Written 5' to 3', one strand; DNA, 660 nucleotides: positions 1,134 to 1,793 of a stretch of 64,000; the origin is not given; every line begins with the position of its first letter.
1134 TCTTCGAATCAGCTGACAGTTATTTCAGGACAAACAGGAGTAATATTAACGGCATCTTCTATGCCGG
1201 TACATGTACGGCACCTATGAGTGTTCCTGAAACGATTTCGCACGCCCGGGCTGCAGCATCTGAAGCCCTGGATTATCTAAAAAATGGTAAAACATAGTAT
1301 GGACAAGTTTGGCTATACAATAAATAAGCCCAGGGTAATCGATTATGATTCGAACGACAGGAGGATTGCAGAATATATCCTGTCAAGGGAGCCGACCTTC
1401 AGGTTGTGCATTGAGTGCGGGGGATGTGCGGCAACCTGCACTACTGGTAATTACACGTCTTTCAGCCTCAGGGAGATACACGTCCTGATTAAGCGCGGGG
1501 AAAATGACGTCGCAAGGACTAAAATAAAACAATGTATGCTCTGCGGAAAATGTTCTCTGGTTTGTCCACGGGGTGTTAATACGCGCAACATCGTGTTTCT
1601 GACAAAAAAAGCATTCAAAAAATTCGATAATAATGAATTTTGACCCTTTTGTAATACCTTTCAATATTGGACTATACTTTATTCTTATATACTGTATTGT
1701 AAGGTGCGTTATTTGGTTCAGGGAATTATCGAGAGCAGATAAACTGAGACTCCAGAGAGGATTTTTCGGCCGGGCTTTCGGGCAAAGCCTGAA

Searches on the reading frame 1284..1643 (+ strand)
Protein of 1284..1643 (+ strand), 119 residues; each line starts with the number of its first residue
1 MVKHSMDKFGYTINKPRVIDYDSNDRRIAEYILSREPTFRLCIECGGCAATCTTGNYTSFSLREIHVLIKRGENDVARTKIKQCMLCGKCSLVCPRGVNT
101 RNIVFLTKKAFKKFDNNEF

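Call 45: search_protein_families(library=pfam, proteins=[window:1284-1643:+], max_evalue=0.000001)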
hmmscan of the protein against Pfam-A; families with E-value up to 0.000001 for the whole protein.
window:1284-1643:+ (119 aa): 4 families
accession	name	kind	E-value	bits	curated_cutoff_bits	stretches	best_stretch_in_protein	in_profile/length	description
PF13183.11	Fer4_8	-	4e-08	34.1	27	1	41-98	4-68/68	4Fe-4S dicluster domain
PF13534.11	Fer4_17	-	4.8e-08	33.9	22.2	0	42-99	2-61/61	4Fe-4S dicluster domain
PF12838.12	Fer4_7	-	2.1e-07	31.8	27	1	42-98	2-52/52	4Fe-4S dicluster domain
PF13187.11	Fer4_9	-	2.6e-07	31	27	0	42-97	2-50/52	4Fe-4S dicluster domain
